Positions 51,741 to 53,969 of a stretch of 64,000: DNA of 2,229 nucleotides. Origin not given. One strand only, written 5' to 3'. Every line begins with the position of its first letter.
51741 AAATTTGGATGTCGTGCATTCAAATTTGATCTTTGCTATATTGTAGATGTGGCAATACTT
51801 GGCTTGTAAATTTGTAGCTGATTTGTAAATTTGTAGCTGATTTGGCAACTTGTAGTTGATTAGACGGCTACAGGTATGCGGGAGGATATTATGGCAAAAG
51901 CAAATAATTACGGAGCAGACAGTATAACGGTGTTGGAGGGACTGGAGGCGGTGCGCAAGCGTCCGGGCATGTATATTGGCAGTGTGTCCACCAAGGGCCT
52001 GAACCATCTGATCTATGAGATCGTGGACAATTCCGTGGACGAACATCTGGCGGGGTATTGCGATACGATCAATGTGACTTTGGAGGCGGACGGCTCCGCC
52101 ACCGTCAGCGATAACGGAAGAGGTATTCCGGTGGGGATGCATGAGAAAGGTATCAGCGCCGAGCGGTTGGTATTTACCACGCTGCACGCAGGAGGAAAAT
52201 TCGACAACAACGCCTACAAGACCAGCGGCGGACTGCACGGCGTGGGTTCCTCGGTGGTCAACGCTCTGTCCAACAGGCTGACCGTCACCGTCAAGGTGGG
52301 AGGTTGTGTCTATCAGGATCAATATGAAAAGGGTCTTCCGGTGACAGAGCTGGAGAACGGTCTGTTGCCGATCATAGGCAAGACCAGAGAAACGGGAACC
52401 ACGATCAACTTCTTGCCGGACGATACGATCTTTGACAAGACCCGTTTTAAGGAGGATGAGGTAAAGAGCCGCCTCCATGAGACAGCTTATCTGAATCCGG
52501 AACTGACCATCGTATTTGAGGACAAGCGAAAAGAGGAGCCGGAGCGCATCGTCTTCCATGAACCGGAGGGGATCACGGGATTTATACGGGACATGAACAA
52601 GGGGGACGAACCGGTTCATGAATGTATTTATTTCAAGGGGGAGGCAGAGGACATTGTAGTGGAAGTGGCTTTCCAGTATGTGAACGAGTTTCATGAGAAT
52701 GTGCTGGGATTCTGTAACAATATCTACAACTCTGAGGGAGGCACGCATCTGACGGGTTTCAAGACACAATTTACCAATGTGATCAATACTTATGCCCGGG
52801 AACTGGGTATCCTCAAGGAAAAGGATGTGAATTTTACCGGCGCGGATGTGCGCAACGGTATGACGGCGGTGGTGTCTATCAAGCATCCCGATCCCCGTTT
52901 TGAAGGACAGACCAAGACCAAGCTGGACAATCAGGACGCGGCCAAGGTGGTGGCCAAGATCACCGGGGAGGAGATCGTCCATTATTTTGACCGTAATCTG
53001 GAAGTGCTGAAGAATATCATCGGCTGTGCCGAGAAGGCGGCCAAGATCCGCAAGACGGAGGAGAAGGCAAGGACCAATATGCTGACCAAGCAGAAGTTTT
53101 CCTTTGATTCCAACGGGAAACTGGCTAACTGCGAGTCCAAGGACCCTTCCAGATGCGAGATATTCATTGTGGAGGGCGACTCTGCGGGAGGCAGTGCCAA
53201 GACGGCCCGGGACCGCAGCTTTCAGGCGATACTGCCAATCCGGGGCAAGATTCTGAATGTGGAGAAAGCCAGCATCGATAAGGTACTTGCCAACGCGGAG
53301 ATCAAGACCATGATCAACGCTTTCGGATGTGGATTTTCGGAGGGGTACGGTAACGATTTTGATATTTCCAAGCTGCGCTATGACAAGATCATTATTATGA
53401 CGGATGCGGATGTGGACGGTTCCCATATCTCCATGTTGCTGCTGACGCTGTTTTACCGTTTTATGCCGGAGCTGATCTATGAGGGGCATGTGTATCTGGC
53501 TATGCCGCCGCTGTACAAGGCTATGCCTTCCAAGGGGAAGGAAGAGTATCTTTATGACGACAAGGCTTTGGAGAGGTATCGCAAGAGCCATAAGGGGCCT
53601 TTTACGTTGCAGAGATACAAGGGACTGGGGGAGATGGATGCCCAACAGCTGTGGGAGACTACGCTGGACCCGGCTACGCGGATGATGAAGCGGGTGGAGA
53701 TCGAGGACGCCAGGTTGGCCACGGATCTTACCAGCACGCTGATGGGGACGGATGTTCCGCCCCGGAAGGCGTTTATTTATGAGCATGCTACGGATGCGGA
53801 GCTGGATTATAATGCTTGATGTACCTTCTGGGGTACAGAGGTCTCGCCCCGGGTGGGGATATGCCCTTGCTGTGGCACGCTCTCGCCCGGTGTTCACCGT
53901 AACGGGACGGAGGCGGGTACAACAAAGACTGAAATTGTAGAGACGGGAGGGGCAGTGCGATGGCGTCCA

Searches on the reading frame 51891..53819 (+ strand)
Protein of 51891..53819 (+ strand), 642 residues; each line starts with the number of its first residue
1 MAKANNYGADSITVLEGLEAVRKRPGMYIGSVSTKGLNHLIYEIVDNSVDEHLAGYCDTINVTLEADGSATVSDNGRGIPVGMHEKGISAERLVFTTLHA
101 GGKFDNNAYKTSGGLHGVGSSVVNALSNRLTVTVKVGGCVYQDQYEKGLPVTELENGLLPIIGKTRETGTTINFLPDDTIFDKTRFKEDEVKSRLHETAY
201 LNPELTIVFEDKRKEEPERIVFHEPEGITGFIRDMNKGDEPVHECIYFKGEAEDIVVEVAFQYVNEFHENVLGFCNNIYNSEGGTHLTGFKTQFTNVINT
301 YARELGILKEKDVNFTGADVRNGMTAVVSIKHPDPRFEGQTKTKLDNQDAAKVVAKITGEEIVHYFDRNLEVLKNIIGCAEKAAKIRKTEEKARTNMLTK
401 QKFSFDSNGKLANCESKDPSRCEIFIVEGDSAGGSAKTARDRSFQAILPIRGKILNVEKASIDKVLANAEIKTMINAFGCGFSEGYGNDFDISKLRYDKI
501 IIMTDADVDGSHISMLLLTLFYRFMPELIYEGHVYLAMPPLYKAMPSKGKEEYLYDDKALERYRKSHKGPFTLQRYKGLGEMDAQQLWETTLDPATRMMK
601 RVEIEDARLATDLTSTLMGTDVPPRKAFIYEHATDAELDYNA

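Call 15: find_encoding_contigs(protein=window:51891-53819:+, flank=2500, max_places=10)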
Protein window:51891-53819:+ (642 aa): 20 contigs read that carry it; 5 places shown.
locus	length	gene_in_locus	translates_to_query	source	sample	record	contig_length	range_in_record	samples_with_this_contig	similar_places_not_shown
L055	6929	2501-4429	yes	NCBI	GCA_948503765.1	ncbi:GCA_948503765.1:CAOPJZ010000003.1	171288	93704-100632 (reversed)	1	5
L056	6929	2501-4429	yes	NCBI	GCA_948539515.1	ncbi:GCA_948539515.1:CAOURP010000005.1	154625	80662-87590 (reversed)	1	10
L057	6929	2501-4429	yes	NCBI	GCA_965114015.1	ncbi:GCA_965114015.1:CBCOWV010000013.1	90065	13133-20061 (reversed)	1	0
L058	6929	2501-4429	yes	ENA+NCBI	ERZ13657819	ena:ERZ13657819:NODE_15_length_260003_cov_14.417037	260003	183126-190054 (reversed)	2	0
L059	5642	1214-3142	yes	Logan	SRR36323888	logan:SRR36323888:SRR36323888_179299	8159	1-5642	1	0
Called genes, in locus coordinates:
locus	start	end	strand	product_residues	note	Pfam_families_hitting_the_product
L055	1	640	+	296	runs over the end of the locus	PF01156:IU_nuc_hydro, PF07632:Sde182_NH-like (faint)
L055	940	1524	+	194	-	PF00440:TetR_N (weak)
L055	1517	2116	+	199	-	-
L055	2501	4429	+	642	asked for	PF02518:HATPase_c, PF00204:DNA_gyraseB, PF01751:Toprim, PF00986:DNA_gyraseB_C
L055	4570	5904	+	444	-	PF13350:Y_phosphatase3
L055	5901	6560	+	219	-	-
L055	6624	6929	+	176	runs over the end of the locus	PF00857:Isochorismatase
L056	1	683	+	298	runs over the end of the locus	PF01156:IU_nuc_hydro, PF07632:Sde182_NH-like (faint)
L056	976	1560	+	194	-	PF00440:TetR_N (weak)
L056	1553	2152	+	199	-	-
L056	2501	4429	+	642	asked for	PF02518:HATPase_c, PF00204:DNA_gyraseB, PF01751:Toprim, PF00986:DNA_gyraseB_C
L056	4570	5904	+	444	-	PF13350:Y_phosphatase3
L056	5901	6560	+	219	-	-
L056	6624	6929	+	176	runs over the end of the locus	PF00857:Isochorismatase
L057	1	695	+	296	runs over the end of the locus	PF01156:IU_nuc_hydro, PF07632:Sde182_NH-like (faint)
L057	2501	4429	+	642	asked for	PF02518:HATPase_c, PF00204:DNA_gyraseB, PF01751:Toprim, PF00986:DNA_gyraseB_C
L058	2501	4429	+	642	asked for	PF02518:HATPase_c, PF00204:DNA_gyraseB, PF01751:Toprim, PF00986:DNA_gyraseB_C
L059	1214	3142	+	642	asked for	PF02518:HATPase_c, PF00204:DNA_gyraseB, PF01751:Toprim, PF00986:DNA_gyraseB_C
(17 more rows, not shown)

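Call 89: find_homologous_proteins(query=window:51891-53819:+, max_evalue=1e-150)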
Query window:51891-53819:+ (642 aa): 8000 proteins with E <= 1e-150 among 8000 candidates; the best 120 are listed.
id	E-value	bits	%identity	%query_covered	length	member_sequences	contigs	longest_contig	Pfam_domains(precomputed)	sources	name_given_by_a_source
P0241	0.0e+0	1443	98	100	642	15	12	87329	PF00986.27,PF02518.32,PF01751.29,PF00204.32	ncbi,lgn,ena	-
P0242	0.0e+0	1415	96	100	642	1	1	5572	PF00986.27,PF02518.32,PF01751.29,PF00204.32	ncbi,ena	-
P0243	0.0e+0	1414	96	100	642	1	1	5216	PF00986.27,PF02518.32,PF01751.29,PF00204.32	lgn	-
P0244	0.0e+0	1414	96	100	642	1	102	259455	PF00986.27,PF02518.32,PF01751.29,PF00204.32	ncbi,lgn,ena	-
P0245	0.0e+0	1413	96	100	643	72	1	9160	PF00986.27,PF02518.32,PF01751.29,PF00204.32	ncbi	-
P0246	0.0e+0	1413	96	100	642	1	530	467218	PF00986.27,PF02518.32,PF01751.29,PF00204.32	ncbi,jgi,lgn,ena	-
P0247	0.0e+0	1412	96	100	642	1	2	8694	PF00986.27,PF02518.32,PF01751.29,PF00204.32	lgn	-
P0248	0.0e+0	1412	95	100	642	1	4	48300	PF00986.27,PF02518.32,PF01751.29,PF00204.32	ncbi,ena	-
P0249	0.0e+0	1412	95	100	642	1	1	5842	PF00986.27,PF02518.32,PF01751.29,PF00204.32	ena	-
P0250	0.0e+0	1411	95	100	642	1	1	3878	PF00986.27,PF02518.32,PF01751.29,PF00204.32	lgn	-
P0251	0.0e+0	1411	95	100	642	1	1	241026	PF00986.27,PF02518.32,PF01751.29,PF00204.32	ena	-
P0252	0.0e+0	1411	95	100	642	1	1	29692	PF00986.27,PF02518.32,PF01751.29,PF00204.32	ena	-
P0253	0.0e+0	1411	95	100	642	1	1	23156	PF00986.27,PF02518.32,PF01751.29,PF00204.32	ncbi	-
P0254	0.0e+0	1411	95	100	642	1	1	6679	PF00986.27,PF02518.32,PF01751.29,PF00204.32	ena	-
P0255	0.0e+0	1410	95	100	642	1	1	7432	PF00986.27,PF02518.32,PF01751.29,PF00204.32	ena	-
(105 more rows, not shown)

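Call 90: find_encoding_contigs(protein=P0241, flank=3000, max_places=6)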
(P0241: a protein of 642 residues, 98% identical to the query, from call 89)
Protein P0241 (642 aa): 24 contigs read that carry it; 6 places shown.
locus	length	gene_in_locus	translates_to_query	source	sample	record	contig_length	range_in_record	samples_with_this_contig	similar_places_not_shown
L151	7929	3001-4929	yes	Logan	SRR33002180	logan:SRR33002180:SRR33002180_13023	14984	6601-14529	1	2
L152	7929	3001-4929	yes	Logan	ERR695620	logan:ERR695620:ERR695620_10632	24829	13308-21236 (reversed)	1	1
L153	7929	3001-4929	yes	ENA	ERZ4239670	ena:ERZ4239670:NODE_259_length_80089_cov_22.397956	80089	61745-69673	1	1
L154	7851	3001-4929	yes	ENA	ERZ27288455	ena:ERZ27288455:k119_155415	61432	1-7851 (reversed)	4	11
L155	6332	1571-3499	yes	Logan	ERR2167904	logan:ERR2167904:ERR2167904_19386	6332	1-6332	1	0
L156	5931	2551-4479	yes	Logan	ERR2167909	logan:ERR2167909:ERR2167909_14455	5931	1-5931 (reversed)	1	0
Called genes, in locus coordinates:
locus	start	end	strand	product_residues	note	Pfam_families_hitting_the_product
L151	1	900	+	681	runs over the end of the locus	PF17191:RecG_wedge, PF01336:tRNA_anti-codon (faint), PF04851:ResIII, PF00270:DEAD, PF00271:Helicase_C, PF19833:RecG_dom3_C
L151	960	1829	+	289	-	PF02645:DegV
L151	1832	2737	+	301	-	PF01156:IU_nuc_hydro, PF07632:Sde182_NH-like (faint)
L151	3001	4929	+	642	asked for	PF02518:HATPase_c, PF00204:DNA_gyraseB, PF01751:Toprim, PF00986:DNA_gyraseB_C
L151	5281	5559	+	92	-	-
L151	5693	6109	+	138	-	-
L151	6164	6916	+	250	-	PF03575:Peptidase_S51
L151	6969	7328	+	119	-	-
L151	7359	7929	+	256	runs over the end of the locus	PF13489:Methyltransf_23, PF01209:Ubie_methyltran (weak), PF13847:Methyltransf_31, PF08241:Methyltransf_11, PF08242:Methyltransf_12, PF13649:Methyltransf_25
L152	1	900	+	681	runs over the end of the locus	PF17191:RecG_wedge, PF01336:tRNA_anti-codon (faint), PF04851:ResIII, PF00270:DEAD, PF00271:Helicase_C, PF19833:RecG_dom3_C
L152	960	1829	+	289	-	PF02645:DegV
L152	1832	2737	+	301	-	PF01156:IU_nuc_hydro, PF07632:Sde182_NH-like (faint)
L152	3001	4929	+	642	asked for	PF02518:HATPase_c, PF00204:DNA_gyraseB, PF01751:Toprim, PF00986:DNA_gyraseB_C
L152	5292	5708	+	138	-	-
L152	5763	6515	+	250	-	PF03575:Peptidase_S51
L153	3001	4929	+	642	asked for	PF02518:HATPase_c, PF00204:DNA_gyraseB, PF01751:Toprim, PF00986:DNA_gyraseB_C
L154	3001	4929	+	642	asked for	PF02518:HATPase_c, PF00204:DNA_gyraseB, PF01751:Toprim, PF00986:DNA_gyraseB_C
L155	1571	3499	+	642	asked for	PF02518:HATPase_c, PF00204:DNA_gyraseB, PF01751:Toprim, PF00986:DNA_gyraseB_C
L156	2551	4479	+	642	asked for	PF02518:HATPase_c, PF00204:DNA_gyraseB, PF01751:Toprim, PF00986:DNA_gyraseB_C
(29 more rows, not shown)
